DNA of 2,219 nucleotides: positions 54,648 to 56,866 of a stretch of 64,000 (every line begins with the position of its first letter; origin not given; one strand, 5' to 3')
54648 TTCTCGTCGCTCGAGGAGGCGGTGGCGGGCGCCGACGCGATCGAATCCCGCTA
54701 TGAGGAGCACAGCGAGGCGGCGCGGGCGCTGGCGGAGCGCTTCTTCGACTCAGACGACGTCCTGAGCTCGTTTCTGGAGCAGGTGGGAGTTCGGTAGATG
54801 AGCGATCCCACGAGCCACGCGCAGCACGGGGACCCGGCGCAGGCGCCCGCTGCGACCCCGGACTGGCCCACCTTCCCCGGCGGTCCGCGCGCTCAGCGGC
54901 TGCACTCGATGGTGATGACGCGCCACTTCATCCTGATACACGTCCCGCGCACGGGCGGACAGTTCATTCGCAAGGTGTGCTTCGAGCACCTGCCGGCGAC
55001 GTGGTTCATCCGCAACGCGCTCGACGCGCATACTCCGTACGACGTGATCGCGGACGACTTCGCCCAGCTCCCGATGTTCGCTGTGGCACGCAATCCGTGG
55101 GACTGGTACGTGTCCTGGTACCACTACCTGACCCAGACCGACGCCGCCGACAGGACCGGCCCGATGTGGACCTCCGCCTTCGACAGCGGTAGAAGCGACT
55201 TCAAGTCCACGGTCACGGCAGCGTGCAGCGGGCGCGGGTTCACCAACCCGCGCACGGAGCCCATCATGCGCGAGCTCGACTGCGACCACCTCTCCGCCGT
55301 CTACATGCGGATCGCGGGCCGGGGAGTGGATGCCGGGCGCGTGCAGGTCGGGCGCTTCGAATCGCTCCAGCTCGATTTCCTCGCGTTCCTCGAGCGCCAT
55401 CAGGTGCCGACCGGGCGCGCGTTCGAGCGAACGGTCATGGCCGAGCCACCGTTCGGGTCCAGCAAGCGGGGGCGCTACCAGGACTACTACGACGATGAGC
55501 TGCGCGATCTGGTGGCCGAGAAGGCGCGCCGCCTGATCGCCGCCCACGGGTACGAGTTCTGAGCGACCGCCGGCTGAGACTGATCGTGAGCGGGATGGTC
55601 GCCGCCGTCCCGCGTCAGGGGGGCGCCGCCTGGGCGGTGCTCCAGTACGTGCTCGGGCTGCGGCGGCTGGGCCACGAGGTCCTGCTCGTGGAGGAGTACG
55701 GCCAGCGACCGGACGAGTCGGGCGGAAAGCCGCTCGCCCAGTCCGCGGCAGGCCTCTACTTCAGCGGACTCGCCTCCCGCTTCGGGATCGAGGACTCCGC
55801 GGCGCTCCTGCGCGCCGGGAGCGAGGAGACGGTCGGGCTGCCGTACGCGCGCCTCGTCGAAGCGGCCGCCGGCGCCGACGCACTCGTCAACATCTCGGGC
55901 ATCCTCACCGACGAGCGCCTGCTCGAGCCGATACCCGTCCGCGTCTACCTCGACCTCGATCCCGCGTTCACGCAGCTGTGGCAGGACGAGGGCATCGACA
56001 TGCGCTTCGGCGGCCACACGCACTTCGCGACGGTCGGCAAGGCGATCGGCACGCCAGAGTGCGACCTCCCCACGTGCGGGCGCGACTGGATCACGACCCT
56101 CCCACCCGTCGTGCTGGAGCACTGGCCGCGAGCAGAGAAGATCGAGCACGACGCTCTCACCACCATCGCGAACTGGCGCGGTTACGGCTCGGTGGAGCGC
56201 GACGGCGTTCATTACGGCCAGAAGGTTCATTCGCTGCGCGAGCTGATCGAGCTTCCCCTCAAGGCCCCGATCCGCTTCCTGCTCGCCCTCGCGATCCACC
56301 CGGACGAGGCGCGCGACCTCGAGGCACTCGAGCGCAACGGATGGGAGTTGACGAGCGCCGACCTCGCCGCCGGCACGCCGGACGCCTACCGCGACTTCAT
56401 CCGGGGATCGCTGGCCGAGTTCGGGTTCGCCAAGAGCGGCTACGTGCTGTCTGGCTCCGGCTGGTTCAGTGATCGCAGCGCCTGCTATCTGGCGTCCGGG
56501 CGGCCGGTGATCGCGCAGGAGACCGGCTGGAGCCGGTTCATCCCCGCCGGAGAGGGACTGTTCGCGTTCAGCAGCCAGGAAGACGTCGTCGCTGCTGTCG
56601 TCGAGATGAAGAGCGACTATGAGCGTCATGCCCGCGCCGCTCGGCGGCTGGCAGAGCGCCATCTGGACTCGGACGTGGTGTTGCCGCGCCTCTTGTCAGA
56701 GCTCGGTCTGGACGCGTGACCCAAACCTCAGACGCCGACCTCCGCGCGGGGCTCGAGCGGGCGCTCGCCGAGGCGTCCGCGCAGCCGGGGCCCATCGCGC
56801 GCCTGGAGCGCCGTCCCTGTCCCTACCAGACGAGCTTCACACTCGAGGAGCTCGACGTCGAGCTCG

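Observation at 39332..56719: Four copies of a ~380-aa GT-B-like family of unassigned function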

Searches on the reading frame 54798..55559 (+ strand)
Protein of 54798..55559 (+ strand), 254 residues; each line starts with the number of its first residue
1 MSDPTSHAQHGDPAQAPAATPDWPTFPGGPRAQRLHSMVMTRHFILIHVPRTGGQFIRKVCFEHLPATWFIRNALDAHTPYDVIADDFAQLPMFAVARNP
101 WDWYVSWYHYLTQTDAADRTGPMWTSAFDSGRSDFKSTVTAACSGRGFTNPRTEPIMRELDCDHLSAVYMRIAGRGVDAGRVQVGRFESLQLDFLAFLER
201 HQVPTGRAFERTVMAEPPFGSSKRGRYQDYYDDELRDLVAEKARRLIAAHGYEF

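Call 12: search_protein_families(library=pfam, proteins=[window:54798-55559:+], max_evalue=0.01)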
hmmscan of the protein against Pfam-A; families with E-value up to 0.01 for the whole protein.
window:54798-55559:+ (254 aa): 1 family
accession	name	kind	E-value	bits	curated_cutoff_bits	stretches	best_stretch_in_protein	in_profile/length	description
PF00685.33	Sulfotransfer_1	-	0.0068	16.3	22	0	75-128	73-127/255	Sulfotransferase domain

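Call 62: search_protein_families(library=ncbifam, proteins=[window:54798-55559:+], max_evalue=0.01)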
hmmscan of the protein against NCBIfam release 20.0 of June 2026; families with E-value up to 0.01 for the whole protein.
window:54798-55559:+ (254 aa): 0 families

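Call 66: search_solved_structures(query=window:54798-55559:+, max_evalue=10, show_alignments=2)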
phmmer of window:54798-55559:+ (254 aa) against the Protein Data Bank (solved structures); distinct sequences matched with E-value up to 10: 0.

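Call 68: search_protein_families(library=pfam, proteins=[window:54798-55559:+], max_evalue=10)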
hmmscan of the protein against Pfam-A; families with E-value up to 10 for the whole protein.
window:54798-55559:+ (254 aa): 1 family
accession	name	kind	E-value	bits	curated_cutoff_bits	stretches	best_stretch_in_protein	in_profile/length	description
PF00685.33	Sulfotransfer_1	-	0.0068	16.3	22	1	75-128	73-127/255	Sulfotransferase domain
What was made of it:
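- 54798..55562 (+): Short (254 aa) divergent sulfotransferase inserted between FAM2 and FAM3. It is lineage-specific. Below Pfam threshold (calls 12, 68).
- On Sulfotransferase fold (for the neighbour 54798-55562): The Pfam threshold itself is not reached (16.3 against 22 bits; call 68).
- Checked: 54798-55562 is below the Pfam threshold (PF00685, 16.3 bits against a cutoff of 22; calls 12, 68).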

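Call 93: find_homologous_proteins(query=window:54798-55559:+, max_evalue=0.001)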
Query window:54798-55559:+ (254 aa): 127 proteins with E <= 0.001 among 825 candidates; the best 120 are listed.
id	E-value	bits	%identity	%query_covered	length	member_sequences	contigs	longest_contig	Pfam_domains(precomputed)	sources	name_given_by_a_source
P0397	2.9e-175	599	100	100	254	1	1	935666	-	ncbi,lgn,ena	-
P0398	7.8e-128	443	78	94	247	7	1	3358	-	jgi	jgi:hypothetical protein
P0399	1.8e-120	419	74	91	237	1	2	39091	-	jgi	jgi:hypothetical protein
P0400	3.5e-114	399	70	92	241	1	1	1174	-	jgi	jgi:hypothetical protein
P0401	7.9e-108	378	66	92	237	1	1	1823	-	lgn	-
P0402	3.3e-106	372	64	96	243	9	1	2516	-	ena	-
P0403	7.0e-104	365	64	94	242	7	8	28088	-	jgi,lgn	jgi:hypothetical protein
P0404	1.3e-103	364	65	91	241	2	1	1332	-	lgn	-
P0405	1.3e-103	364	64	93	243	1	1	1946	-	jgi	jgi:hypothetical protein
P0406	5.5e-99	349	66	85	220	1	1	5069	-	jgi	jgi:hypothetical protein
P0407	1.4e-93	331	58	97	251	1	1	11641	-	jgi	jgi:hypothetical protein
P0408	3.1e-92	327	63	85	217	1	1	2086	-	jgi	jgi:hypothetical protein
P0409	2.9e-89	317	61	91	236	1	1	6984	-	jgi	jgi:hypothetical protein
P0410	5.3e-89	316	56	91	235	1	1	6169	-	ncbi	ncbi:MAG: hypothetical protein ACRDLQ_09995 [Solirubrobacterales bacterium]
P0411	4.3e-87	310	57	91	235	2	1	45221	PF00685.34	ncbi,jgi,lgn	jgi:hypothetical protein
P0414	2.0e-84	301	56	93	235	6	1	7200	PF00685.34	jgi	jgi:hypothetical protein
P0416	5.1e-81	290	54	91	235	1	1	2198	PF00685.34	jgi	jgi:Sulfotransferase domain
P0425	8.1e-73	263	50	90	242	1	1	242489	PF00685.34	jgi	jgi:hypothetical protein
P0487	5.5e-34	136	36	85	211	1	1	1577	PF00685.34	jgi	jgi:hypothetical protein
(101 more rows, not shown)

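Call 95: search_solved_structures(query=A5, max_evalue=10, show_alignments=2)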
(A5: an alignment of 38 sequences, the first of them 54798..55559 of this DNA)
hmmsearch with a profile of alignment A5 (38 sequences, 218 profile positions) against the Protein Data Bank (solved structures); distinct sequences matched with E-value up to 10: 24.
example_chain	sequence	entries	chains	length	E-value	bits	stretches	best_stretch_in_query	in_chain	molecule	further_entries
5x2b_D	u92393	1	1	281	7.2e-05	26.2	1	36-138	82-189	Sulfotransferase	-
5x2b_F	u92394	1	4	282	7.4e-05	26.1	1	36-138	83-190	Sulfotransferase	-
5x2b_C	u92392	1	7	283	7.5e-05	26.1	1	36-138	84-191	Sulfotransferase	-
7d1x_A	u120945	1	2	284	0.00042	23.7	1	56-148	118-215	Sulfotransferase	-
7eov_A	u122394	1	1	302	0.00049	23.4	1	56-148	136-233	cytosolic sulfotransferase SULT2A8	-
1efh_A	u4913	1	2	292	0.016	18.5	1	41-92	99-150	HYDROXYSTEROID SULFOTRANSFERASE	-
8eew_A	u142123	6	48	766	0.019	18.3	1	128-200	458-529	Dynamin-like 120 kDa protein, form S1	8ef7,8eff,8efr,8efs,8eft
2ad1_A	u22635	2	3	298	0.02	18.2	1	38-93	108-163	Sulfotransferase 1C2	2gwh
1cjm_A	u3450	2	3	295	0.023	18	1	39-91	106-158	PROTEIN (ARYL SULFOTRANSFERASE) | Monoamine-sulfating phenol sulfotransferase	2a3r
8ct1_A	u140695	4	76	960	0.028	17.7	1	128-200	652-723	Dynamin-like 120 kDa protein, mitochondrial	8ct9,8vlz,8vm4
3f3y_A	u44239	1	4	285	0.033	17.5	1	41-92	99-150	Bile salt sulfotransferase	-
1j99_A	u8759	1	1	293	0.033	17.5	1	41-92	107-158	ALCOHOL SULFOTRANSFERASE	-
1zd1_A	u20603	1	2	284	0.036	17.3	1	39-146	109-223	Sulfotransferase 4A1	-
1ov4_A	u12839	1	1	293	0.036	17.3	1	41-92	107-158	Alcohol sulfotransferase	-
2qp4_A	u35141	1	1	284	0.039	17.2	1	41-92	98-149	Bile salt sulfotransferase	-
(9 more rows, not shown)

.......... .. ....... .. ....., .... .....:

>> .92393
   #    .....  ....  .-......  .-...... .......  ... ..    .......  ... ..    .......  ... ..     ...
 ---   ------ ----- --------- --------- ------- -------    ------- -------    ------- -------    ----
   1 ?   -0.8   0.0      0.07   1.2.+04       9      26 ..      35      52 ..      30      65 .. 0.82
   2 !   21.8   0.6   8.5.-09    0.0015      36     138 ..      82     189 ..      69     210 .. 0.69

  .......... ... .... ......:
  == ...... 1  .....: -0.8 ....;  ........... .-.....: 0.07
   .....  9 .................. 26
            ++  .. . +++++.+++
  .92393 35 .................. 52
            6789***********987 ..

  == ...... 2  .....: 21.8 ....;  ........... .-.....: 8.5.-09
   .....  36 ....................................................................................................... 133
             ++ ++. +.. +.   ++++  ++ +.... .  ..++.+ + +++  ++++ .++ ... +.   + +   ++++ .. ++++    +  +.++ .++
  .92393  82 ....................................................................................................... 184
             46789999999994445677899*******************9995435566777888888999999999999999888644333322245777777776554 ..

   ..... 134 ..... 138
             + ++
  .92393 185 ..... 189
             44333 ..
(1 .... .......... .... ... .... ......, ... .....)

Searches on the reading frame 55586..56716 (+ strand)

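Call 8: search_protein_families(library=pfam, proteins=[window:55586-56716:+], max_evalue=1)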
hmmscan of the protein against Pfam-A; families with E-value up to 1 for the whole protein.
window:55586-56716:+ (377 aa): 1 family
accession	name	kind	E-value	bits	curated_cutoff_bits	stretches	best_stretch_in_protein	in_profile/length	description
PF13524.12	Glyco_trans_1_2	-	0.0025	18.2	25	1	265-358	37-128/144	Glycosyl transferase-like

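Call 9: search_protein_families(library=ncbifam, proteins=[window:55586-56716:+], max_evalue=1)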
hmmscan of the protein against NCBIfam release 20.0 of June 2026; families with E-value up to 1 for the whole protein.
window:55586-56716:+ (377 aa): 2 families
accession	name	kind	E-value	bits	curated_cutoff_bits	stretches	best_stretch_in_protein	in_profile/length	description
NF053787.1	GlcN_PG_synth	equivalog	0.00053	18.9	480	1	302-371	282-354/361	N-acetylglucosaminyl phosphatidylglycerol synthase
NF007640.0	PRK10307.1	subfamily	0.051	12.5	276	1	301-373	326-404/411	WcaI family glycosyltransferase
